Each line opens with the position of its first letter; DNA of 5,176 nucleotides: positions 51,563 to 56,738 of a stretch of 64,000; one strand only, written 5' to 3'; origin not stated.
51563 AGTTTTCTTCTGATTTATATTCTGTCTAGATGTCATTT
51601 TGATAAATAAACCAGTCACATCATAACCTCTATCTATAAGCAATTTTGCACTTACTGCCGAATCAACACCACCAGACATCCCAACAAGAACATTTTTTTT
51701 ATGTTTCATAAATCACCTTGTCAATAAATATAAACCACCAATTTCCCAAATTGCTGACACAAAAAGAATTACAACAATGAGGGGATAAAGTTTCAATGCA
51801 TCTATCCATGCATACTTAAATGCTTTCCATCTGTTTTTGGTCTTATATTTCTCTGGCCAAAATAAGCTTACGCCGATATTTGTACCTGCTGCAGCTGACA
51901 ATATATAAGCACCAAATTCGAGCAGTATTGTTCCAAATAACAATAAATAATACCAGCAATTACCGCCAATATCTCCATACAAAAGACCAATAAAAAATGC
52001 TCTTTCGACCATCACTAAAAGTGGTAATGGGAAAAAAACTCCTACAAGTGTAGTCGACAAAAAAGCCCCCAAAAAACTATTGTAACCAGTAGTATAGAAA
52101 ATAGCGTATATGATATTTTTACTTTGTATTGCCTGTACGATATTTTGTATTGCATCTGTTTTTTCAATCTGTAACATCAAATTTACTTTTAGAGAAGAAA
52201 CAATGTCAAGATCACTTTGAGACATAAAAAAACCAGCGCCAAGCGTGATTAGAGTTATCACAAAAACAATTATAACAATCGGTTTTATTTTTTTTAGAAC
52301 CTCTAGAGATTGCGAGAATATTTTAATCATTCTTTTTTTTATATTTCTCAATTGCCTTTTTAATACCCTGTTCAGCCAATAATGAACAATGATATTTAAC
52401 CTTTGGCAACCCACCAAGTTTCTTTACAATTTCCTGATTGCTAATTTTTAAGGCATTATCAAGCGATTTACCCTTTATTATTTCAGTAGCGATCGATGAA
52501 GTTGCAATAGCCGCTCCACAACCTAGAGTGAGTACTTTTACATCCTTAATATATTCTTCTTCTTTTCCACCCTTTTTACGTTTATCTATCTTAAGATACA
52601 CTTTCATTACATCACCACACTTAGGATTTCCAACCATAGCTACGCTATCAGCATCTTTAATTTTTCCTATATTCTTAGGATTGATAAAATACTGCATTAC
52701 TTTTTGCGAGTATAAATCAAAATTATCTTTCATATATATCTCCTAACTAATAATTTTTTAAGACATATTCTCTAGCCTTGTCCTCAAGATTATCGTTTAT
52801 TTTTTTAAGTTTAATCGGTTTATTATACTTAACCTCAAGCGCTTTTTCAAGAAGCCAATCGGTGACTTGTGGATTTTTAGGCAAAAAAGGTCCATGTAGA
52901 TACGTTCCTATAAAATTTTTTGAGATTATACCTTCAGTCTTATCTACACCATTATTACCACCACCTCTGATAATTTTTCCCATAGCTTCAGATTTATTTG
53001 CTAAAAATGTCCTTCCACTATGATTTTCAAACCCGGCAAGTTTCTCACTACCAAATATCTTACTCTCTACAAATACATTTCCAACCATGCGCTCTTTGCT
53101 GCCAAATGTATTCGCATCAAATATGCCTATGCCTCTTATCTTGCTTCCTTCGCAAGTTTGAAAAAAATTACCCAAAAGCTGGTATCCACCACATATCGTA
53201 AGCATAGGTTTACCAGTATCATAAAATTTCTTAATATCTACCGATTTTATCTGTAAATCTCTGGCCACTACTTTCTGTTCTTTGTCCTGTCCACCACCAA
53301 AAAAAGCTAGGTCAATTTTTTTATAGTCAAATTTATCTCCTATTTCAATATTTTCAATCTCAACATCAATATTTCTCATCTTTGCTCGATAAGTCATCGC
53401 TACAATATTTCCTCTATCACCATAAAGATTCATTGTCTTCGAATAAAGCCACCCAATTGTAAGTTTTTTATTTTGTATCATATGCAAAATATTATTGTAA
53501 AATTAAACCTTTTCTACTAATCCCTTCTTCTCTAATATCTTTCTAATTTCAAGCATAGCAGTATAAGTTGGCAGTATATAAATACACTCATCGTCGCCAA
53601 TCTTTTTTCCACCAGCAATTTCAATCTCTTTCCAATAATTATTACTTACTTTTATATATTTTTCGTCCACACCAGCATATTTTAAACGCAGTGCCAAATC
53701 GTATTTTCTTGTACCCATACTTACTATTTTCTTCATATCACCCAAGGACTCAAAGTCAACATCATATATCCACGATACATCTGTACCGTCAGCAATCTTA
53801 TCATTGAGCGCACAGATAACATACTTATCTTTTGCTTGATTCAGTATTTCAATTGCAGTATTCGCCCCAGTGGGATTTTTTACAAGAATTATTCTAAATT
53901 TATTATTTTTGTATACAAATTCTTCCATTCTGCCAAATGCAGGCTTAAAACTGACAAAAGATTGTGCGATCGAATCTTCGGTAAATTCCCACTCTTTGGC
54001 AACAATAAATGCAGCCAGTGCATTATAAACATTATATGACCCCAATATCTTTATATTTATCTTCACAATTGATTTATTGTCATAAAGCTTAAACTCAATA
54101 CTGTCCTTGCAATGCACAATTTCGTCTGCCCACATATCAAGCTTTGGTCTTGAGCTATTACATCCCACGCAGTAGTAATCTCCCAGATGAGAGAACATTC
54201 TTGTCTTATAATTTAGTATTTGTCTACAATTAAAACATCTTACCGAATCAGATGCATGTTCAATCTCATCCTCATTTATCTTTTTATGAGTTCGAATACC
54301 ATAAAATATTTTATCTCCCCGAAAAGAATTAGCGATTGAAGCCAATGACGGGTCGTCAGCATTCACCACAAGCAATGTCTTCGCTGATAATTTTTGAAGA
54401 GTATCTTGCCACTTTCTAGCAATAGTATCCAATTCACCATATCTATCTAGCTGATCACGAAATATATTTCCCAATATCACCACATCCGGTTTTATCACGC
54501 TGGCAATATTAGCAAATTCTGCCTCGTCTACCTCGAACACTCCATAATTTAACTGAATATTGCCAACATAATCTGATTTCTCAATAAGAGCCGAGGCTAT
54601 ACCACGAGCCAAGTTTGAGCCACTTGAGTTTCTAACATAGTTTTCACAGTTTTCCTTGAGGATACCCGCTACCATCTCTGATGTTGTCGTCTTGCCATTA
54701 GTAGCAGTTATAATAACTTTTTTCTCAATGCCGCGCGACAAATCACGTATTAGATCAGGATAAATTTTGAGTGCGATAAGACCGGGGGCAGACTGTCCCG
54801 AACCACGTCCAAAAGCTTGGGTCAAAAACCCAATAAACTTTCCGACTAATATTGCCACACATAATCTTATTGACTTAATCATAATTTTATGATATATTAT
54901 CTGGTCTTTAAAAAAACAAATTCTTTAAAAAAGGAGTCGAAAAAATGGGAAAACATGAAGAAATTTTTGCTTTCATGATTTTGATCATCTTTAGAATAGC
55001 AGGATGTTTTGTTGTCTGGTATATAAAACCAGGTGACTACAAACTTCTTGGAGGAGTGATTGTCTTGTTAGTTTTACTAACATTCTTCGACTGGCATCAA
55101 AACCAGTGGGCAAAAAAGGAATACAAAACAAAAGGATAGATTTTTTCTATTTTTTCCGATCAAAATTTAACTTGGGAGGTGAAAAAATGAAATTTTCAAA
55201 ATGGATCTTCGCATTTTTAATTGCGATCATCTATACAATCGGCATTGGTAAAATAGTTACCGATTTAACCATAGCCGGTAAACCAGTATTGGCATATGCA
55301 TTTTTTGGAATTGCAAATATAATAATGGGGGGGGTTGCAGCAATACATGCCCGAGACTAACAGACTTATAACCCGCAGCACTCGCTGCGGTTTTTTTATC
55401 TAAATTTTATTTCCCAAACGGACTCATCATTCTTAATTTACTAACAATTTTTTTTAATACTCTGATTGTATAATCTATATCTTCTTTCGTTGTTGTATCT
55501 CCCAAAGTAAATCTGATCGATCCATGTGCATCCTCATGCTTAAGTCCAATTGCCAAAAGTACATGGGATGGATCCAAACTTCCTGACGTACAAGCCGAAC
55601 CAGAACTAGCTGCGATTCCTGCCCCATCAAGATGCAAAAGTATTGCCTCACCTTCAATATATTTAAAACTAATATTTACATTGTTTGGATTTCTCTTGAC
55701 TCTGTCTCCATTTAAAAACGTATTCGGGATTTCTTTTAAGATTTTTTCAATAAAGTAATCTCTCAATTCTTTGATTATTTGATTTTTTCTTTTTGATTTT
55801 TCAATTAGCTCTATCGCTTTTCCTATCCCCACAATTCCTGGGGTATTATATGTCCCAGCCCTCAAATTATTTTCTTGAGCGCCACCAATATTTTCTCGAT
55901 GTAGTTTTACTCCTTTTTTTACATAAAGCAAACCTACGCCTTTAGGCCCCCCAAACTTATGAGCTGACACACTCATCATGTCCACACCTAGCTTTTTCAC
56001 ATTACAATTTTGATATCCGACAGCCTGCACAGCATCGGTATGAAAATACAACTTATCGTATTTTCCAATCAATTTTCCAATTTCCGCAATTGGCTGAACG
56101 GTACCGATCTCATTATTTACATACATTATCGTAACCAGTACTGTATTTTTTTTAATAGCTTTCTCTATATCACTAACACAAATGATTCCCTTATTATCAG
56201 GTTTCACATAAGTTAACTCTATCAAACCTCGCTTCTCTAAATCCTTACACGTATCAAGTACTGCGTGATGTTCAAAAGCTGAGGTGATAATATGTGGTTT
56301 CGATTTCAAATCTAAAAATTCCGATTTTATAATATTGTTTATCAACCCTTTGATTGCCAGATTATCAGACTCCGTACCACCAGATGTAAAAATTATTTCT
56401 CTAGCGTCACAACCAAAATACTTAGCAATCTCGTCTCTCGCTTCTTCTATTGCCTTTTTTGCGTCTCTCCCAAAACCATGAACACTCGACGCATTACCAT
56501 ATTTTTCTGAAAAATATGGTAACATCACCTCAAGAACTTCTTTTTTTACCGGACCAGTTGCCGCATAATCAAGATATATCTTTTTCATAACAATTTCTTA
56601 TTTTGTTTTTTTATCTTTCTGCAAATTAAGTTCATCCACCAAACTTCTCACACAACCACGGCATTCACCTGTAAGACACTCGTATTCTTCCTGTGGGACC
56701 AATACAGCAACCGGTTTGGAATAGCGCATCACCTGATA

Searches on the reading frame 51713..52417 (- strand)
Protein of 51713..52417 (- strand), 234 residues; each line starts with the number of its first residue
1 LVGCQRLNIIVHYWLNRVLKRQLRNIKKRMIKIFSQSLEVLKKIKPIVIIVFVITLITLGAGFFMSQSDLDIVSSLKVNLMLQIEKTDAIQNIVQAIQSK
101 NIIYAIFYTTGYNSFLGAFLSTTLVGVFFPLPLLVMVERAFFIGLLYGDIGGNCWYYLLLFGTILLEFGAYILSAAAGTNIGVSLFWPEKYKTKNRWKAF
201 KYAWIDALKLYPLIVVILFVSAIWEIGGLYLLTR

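Call 65: search_protein_families(library=pfam, proteins=[window:51713-52417:-], max_evalue=0.001)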
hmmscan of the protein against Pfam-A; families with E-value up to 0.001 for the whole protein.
window:51713-52417:- (234 aa): 1 family
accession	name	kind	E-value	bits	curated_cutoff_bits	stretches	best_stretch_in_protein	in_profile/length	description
PF01944.22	SpoIIM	-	1.6e-08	35.1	26.9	1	52-225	2-158/163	Stage II sporulation protein M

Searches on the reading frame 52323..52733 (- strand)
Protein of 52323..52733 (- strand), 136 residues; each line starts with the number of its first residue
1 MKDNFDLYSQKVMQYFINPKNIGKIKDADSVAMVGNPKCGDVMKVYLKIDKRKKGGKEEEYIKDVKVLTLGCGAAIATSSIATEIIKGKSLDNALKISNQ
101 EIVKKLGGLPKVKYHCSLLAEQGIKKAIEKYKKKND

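Call 3: search_protein_families(library=pfam, proteins=[window:52323-52733:-], max_evalue=1)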
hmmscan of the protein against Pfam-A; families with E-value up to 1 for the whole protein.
window:52323-52733:- (136 aa): 2 families
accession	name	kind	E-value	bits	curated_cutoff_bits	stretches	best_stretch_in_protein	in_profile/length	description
PF01592.21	NifU_N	-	4.7e-42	143.6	22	1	8-135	2-124/127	NifU-like N terminal domain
PF22708.2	S1CSD-TOTE-1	-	0.047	13.6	27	1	12-55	20-60/65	S1/CSD-like domain 1 of the TOTE conflict systems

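Call 4: search_protein_families(library=ncbifam, proteins=[window:52323-52733:-], max_evalue=1)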
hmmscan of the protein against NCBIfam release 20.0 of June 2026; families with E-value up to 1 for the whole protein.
window:52323-52733:- (136 aa): 7 families
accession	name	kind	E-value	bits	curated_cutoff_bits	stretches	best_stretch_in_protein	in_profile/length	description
TIGR03419.1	NifU_clost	equivalog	3.1e-48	163.2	187.9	1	8-135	1-120/121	Fe-S cluster assembly scaffold protein NifU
TIGR01999.1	iscU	equivalog_domain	3.5e-39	133.7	192.4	1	8-135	1-123/124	Fe-S cluster assembly scaffold IscU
TIGR02000.1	NifU_proper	equivalog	7.9e-35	120.7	273.3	1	8-133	4-123/290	Fe-S cluster assembly protein NifU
TIGR01994.1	SUF_scaf_2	equivalog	8.5e-17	61.4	92.5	1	7-100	4-89/137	Fe-S cluster assembly sulfur transfer protein SufU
TIGR01983.1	UbiG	equivalog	0.00059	19.2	102.95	1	50-121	36-108/228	bifunctional 2-polyprenyl-6-hydroxyphenol methylase/3-demethylubiquinol 3-O-methyltransferase UbiG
NF007129.0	PRK09570.1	equivalog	0.008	15.9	83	1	13-46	29-62/80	DNA-directed RNA polymerase subunit H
NF007643.0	PRK10310.1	equivalog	0.091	13.3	95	1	69-96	6-33/94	PTS galactitol transporter subunit IIB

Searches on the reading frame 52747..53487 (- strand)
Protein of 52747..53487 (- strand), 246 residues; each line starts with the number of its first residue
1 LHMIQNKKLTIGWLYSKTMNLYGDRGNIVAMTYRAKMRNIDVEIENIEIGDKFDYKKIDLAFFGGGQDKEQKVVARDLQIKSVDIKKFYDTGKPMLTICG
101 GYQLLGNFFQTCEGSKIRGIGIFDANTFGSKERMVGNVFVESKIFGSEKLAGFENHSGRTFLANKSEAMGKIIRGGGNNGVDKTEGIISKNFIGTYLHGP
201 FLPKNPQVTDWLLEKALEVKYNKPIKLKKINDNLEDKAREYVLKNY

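Call 65: search_protein_families(library=pfam, proteins=[window:52747-53487:-], max_evalue=0.001)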
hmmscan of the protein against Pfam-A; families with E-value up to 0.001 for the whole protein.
window:52747-53487:- (246 aa): 2 families
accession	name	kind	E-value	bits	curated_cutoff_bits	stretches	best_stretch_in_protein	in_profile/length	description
PF07685.20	GATase_3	-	5.8e-41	140.7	27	1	10-205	1-195/196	CobB/CobQ-like glutamine amidotransferase domain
PF00117.34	GATase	-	0.00062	19.9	22.8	1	32-126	21-92/190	Glutamine amidotransferase class-I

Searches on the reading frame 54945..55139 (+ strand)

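Call 3: search_protein_families(library=pfam, proteins=[window:54945-55139:+], max_evalue=1)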
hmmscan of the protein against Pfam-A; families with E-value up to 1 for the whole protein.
window:54945-55139:+ (64 aa): 2 families
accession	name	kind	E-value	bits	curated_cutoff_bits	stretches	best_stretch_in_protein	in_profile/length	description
PF01914.23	MarC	-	0.022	14.6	23.9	1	3-54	41-94/203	MarC family integral membrane protein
PF14770.11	TMEM18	-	0.055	13.8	26.9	1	10-61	13-63/118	Transmembrane protein 18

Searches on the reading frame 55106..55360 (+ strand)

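Call 3: search_protein_families(library=pfam, proteins=[window:55106-55360:+], max_evalue=1)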
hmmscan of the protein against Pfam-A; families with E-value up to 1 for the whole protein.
window:55106-55360:+ (84 aa): 2 families
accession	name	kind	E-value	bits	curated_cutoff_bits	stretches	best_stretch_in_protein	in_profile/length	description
PF07885.22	Ion_trans_2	-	0.031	14.6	22.5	1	24-74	19-68/79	Ion channel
PF05628.17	Borrelia_P13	-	0.052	14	25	1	26-79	5-57/138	Borrelia membrane protein P13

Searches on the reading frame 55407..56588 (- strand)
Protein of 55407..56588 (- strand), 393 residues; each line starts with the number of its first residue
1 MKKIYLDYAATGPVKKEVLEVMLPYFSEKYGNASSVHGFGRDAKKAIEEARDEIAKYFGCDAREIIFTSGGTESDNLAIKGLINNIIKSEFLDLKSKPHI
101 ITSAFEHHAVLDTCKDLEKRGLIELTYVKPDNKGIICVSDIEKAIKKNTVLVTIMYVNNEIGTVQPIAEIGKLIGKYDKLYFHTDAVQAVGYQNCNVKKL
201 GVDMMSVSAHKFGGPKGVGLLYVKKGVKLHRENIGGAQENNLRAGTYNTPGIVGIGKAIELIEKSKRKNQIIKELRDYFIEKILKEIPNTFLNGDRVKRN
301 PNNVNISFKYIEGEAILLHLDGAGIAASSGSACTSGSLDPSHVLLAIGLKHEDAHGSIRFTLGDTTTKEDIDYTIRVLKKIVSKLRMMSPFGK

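Call 3: search_protein_families(library=pfam, proteins=[window:55407-56588:-], max_evalue=1)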
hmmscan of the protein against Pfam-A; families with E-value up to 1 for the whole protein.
window:55407-56588:- (393 aa): 3 families
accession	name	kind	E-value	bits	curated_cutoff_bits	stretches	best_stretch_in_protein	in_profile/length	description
PF00266.25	Aminotran_5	-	5.5e-84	282.7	21.5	1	4-373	1-370/371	Aminotransferase class-V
PF01212.27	Beta_elim_lyase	-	2.5e-07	30.7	27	1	46-270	33-259/288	Beta-eliminating lyase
PF00282.25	Pyridoxal_deC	-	0.0013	17.9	27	1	93-233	141-289/375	Pyridoxal-dependent decarboxylase conserved domain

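Call 4: search_protein_families(library=ncbifam, proteins=[window:55407-56588:-], max_evalue=1)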
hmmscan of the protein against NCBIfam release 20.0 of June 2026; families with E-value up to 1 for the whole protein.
window:55407-56588:- (393 aa): 27 families (the best 25 are shown)
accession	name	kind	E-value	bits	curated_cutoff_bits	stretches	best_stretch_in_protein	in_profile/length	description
TIGR03402.1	FeS_nifS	equivalog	4.1e-155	516.2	530.75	1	4-391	1-379/379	cysteine desulfurase NifS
TIGR02006.1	IscS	equivalog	8.5e-128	426.8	643.2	1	3-391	4-384/402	IscS subfamily cysteine desulfurase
NF010611.0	PRK14012.1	equivalog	1.1e-127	426.4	548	1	3-391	6-388/406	IscS subfamily cysteine desulfurase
TIGR03235.1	DNA_S_dndA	equivalog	3.1e-107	358.9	480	1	5-361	1-352/353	cysteine desulfurase DndA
TIGR03403.1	nifS_epsilon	equivalog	7e-105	351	587.7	1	4-389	1-380/382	NifS family cysteine desulfurase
NF002806.0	PRK02948.1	subfamily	3.2e-95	319.3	304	1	4-384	2-374/381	IscS subfamily cysteine desulfurase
TIGR01979.1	sufS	subfamily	5.1e-51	173.8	475.1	1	4-383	20-400/403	SufS family cysteine desulfurase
TIGR01977.1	am_tr_V_EF2568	hypoth_equivalog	7.8e-50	169.9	377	1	4-381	1-376/376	cysteine desulfurase family protein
NF040779.1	Sec_lyase_SclA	exception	5.5e-34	117.7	525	1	4-382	1-377/378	selenocysteine lyase SclA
NF041166.1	f2_encap_cargo1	exception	1.4e-31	110.3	800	1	4-380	247-622/623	family 2A encapsulin nanocompartment cargo protein cysteine desulfurase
NF006791.0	PRK09295.1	equivalog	7.5e-30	104.3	661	1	4-336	25-367/406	cysteine desulfurase SufS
NF008126.0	PRK10874.1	equivalog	2.1e-21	76.5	607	1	2-381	19-395/401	cysteine desulfurase CsdA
TIGR03392.1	FeS_syn_CsdA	equivalog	1.2e-19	70.7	493.6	1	2-380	16-391/398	cysteine desulfurase CsdA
TIGR01976.1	am_tr_V_VC1184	hypoth_equivalog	1.8e-19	70.4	352.35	1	3-377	19-400/401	cysteine desulfurase-like protein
TIGR03812.1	tyr_de_CO2_Arch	equivalog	1.9e-09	36.9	299.4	1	45-187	59-192/375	tyrosine decarboxylase MfnA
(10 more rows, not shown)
